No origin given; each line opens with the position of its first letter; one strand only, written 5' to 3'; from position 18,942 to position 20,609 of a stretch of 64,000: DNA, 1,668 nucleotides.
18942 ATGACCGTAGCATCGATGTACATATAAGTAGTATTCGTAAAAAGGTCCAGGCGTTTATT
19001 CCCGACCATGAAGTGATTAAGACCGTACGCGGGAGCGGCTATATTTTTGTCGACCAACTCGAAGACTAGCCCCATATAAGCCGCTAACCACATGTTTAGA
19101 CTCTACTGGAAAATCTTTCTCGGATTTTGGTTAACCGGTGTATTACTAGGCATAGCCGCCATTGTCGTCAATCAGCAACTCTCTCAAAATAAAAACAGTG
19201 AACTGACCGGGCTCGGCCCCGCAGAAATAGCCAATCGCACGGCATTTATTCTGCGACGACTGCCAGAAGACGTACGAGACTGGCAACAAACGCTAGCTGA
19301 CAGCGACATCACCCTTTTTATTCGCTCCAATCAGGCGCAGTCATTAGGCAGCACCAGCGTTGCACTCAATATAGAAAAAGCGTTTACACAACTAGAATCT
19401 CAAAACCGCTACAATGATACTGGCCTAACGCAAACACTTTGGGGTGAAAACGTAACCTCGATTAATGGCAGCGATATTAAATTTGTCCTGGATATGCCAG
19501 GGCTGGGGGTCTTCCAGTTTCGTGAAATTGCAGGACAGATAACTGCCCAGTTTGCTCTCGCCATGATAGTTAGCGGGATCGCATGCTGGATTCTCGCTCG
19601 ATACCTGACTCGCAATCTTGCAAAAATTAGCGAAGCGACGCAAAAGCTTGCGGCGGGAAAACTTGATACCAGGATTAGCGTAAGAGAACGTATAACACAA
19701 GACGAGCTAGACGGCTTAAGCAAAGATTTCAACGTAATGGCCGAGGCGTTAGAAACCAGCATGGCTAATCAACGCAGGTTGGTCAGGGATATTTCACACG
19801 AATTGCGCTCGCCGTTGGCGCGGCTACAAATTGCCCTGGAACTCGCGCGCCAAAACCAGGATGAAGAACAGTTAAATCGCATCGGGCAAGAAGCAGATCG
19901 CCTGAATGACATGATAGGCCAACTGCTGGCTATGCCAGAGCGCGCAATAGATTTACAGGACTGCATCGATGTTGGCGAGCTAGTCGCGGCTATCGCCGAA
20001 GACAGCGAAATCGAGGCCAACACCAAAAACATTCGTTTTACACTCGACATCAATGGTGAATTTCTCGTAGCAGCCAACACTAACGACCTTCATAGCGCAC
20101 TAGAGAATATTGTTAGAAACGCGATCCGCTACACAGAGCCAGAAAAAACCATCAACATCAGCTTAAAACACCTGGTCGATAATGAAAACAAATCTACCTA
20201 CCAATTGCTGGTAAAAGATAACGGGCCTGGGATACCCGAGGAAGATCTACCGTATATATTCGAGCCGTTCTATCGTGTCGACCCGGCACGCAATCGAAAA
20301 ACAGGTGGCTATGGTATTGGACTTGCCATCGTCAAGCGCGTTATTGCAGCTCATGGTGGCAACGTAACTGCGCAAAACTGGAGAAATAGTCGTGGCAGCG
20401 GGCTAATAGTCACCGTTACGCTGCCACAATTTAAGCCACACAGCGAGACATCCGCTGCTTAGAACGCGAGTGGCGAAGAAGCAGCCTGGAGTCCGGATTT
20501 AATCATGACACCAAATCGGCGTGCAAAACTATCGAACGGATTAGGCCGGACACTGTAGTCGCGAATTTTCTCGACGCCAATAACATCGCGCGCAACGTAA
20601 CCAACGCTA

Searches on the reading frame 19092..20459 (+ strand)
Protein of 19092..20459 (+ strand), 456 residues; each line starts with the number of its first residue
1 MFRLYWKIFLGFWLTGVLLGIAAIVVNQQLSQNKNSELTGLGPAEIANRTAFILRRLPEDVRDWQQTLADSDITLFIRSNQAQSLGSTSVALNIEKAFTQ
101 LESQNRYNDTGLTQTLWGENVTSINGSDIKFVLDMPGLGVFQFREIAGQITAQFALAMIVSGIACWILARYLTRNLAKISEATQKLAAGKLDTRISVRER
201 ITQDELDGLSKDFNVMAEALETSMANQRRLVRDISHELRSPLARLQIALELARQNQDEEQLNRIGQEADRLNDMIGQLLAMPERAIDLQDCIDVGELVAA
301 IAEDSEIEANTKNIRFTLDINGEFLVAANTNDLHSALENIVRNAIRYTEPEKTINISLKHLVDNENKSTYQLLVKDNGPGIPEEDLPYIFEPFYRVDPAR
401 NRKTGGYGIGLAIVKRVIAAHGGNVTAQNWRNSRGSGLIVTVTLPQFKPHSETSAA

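Call 70: search_protein_families(library=pfam, proteins=[window:19092-20459:+], max_evalue=0.00001)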
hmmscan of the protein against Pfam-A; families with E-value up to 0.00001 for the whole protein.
window:19092-20459:+ (456 aa): 3 families
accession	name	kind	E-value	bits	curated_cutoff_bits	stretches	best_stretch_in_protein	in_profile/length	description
PF02518.31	HATPase_c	-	5.1e-27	94.9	26.4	1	330-446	3-109/111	Histidine kinase-, DNA gyrase B-, and HSP90-like ATPase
PF00512.31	HisKA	-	4.5e-12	46.3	26.9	1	227-280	2-59/66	His Kinase A (phospho-acceptor) domain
PF00672.30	HAMP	-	1.7e-09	38.3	25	1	168-221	2-52/53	HAMP domain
